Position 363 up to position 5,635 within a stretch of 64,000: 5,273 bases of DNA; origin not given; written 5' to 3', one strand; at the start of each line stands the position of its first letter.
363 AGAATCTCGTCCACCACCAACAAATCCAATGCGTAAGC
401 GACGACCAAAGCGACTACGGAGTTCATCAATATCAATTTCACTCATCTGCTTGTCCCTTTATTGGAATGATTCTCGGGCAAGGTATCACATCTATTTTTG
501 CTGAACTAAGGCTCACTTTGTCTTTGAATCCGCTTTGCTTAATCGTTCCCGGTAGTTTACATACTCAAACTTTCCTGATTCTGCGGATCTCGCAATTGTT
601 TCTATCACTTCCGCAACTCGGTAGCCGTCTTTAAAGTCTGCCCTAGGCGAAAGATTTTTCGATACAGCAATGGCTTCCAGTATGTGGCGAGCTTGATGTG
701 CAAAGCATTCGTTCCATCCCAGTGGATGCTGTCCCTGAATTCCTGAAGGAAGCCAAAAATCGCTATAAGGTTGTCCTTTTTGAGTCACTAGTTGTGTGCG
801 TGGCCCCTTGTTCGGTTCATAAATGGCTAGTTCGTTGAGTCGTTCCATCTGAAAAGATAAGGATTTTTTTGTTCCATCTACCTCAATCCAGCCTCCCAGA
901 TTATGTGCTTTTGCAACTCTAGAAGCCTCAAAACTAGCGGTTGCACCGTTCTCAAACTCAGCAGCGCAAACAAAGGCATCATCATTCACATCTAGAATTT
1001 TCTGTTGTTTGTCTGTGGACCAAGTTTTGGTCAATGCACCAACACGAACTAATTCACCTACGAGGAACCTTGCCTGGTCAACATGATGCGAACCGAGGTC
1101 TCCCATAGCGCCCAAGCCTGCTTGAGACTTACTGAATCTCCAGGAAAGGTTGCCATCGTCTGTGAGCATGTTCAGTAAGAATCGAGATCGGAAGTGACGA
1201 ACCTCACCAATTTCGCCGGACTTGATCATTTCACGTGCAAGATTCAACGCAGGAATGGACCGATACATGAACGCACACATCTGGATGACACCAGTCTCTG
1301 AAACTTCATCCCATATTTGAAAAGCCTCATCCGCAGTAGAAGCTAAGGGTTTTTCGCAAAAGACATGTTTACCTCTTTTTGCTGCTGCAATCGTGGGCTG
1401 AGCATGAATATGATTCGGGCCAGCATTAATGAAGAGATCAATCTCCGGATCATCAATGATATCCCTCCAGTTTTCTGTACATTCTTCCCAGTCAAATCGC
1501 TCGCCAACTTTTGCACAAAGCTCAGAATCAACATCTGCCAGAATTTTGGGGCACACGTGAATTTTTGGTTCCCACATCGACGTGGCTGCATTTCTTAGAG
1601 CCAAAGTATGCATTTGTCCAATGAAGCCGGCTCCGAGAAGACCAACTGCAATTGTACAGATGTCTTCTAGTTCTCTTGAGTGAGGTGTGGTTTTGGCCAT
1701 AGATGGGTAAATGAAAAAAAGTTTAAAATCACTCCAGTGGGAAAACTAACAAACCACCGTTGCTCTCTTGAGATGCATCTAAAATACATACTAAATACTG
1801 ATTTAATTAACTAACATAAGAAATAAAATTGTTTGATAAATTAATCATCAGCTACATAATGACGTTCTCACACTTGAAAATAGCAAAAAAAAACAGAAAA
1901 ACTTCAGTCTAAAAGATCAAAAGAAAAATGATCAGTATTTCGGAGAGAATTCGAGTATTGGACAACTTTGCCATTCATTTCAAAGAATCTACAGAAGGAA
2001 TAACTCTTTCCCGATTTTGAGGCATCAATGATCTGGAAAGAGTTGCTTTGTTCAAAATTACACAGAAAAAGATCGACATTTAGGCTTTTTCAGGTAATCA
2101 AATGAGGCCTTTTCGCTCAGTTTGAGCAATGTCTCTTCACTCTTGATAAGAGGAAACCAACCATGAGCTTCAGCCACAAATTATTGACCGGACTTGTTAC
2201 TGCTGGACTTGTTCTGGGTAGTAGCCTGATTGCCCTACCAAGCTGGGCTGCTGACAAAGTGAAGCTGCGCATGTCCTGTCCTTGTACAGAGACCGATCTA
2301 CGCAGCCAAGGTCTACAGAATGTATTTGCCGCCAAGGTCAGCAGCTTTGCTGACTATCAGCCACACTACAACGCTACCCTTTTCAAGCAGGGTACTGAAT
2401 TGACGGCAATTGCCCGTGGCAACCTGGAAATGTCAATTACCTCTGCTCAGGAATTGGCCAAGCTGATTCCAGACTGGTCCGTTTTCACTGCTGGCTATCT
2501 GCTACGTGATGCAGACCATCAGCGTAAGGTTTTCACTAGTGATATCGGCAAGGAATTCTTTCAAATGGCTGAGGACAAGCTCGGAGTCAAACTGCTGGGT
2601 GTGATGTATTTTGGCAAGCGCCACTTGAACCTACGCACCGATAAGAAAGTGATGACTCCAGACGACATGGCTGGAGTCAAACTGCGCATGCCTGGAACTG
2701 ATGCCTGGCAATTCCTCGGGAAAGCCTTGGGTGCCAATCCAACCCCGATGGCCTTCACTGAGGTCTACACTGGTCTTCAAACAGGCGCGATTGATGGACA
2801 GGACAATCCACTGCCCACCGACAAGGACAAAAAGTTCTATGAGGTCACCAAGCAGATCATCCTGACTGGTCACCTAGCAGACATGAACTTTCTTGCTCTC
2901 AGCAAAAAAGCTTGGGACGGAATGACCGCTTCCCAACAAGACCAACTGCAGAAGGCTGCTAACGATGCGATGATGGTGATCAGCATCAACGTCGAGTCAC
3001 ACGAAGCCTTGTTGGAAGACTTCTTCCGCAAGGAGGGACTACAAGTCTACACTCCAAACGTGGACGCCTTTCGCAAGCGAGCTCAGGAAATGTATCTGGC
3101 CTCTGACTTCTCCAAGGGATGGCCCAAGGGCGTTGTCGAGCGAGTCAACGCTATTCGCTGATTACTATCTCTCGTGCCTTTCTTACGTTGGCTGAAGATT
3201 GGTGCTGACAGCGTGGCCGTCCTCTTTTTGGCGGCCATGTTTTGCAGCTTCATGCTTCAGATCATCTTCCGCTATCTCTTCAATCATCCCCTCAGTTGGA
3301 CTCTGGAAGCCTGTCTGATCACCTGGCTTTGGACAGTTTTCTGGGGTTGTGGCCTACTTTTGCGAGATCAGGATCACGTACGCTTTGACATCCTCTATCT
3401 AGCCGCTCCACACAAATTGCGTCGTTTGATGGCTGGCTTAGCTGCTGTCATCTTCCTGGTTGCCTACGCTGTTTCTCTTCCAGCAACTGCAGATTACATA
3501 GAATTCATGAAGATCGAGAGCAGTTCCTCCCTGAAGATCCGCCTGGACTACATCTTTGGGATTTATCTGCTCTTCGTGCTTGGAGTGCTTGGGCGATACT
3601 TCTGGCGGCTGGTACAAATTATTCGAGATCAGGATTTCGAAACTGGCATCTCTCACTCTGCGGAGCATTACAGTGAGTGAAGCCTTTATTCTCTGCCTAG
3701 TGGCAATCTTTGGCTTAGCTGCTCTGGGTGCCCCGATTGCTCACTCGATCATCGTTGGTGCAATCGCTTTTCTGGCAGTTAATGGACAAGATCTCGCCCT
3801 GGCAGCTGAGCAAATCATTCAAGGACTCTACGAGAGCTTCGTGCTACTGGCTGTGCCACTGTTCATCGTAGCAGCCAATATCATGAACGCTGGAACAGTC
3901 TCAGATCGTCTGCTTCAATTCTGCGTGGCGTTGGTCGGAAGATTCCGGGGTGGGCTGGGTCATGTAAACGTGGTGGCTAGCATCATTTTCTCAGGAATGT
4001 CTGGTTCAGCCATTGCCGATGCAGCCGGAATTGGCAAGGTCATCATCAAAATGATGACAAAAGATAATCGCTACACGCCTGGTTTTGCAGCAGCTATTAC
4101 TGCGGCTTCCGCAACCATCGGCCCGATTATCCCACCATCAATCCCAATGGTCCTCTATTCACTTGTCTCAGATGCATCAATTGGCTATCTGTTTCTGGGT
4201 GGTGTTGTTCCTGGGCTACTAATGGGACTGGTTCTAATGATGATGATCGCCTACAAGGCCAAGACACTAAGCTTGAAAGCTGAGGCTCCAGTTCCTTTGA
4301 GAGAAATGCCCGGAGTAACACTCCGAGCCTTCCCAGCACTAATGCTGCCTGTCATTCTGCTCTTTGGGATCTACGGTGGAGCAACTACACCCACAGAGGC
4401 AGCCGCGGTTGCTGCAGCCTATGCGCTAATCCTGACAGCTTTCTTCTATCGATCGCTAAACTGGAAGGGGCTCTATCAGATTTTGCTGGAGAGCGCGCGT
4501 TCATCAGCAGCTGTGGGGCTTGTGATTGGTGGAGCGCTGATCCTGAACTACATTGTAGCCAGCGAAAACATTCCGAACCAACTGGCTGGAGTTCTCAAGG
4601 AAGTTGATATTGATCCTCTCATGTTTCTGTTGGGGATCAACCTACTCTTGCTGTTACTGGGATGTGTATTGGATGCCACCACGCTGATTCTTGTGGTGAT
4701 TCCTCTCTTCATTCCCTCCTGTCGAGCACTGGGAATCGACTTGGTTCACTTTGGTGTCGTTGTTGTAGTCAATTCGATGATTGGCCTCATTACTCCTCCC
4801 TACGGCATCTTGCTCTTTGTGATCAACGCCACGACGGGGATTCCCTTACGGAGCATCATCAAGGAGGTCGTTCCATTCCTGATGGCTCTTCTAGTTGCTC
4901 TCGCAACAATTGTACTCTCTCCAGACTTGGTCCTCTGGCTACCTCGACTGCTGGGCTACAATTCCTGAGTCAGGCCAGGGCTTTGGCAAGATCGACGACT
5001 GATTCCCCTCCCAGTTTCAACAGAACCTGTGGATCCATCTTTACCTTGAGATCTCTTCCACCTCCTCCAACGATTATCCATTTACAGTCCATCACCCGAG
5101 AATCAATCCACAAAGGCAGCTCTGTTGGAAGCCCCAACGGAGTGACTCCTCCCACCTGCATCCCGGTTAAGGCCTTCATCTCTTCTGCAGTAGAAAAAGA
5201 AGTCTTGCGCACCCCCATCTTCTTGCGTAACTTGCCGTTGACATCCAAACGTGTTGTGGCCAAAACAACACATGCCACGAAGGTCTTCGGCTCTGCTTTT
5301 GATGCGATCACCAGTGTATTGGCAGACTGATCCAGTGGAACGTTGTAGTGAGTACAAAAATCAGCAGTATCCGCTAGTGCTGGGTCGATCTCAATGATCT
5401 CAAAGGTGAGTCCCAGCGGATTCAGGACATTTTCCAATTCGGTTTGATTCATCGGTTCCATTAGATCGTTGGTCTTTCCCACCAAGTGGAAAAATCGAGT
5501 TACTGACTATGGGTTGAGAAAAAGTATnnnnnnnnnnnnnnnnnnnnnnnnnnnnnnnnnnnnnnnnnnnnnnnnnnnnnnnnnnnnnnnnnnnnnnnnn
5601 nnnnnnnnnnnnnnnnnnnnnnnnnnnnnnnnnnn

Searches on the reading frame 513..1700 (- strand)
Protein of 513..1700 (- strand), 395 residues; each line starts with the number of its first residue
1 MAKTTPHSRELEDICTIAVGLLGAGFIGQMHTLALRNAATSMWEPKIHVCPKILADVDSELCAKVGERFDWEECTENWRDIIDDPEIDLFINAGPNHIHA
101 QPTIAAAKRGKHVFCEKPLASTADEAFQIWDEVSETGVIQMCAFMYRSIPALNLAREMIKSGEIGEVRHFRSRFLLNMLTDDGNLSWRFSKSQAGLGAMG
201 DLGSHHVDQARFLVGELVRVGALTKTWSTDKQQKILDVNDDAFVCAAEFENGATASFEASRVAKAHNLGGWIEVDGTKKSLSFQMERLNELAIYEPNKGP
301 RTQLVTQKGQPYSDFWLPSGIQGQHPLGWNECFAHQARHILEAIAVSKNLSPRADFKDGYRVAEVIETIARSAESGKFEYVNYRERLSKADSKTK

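Call 85: search_protein_families(library=pfam, max_evalue=0.00001, proteins=[window:513-1700:-])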
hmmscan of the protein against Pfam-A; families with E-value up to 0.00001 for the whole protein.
window:513-1700:- (395 aa): 3 families
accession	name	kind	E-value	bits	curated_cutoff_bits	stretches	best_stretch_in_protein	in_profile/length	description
PF22725.1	GFO_IDH_MocA_C3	-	2.3e-29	102.4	27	1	155-281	4-123/124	GFO/IDH/MocA C-terminal domain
PF02894.22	GFO_IDH_MocA_C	-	5.3e-25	88.9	22.9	1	156-380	1-215/218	Oxidoreductase family, C-terminal alpha/beta domain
PF01408.29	GFO_IDH_MocA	-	1e-20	75.1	24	1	18-141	2-117/120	Oxidoreductase family, NAD-binding Rossmann fold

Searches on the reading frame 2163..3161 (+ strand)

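Call 85: search_protein_families(library=pfam, max_evalue=0.00001, proteins=[window:2163-3161:+])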
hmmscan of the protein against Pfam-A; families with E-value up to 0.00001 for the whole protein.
window:2163-3161:+ (332 aa): 1 family
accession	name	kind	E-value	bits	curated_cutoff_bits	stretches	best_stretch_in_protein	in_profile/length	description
PF03480.18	DctP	-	2.6e-55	188.2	23.4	1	66-312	33-280/286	Bacterial extracellular solute-binding protein, family 7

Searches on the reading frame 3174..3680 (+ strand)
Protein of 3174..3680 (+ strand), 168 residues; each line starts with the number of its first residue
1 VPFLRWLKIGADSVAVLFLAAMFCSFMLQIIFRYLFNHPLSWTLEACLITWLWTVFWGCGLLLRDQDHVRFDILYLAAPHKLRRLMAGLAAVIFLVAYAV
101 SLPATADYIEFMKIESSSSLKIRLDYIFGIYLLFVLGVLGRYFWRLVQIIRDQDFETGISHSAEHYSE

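Call 103: search_protein_families(library=pfam, max_evalue=0.0001, proteins=[window:3174-3680:+])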
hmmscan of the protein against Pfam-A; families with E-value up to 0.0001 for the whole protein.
window:3174-3680:+ (168 aa): 1 family
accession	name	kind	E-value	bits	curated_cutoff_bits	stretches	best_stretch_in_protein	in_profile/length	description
PF04290.18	DctQ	-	5.3e-17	62.4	28.3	1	22-147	1-127/132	Tripartite ATP-independent periplasmic transporters, DctQ component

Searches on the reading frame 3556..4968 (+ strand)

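Call 85: search_protein_families(library=pfam, max_evalue=0.00001, proteins=[window:3556-4968:+])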
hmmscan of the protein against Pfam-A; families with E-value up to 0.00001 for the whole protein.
window:3556-4968:+ (470 aa): 1 family
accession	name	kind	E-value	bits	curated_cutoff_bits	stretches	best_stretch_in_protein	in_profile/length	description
PF06808.19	DctM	-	1.2e-106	357.5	23.8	1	48-457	1-412/413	Tripartite ATP-independent periplasmic transporter, DctM component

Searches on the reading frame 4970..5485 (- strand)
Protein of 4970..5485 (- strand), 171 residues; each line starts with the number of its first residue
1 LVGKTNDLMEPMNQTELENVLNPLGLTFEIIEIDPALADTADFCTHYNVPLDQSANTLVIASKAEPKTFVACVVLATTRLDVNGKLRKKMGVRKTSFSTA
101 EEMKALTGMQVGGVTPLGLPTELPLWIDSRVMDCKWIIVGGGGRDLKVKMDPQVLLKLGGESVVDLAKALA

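Call 103: search_protein_families(library=pfam, max_evalue=0.0001, proteins=[window:4970-5485:-])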
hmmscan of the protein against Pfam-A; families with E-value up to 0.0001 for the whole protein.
window:4970-5485:- (171 aa): 1 family
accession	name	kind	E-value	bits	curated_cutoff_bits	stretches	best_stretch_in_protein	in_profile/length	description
PF04073.20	tRNA_edit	-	4.1e-21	75.8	25.5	1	35-158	2-123/123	Aminoacyl-tRNA editing domain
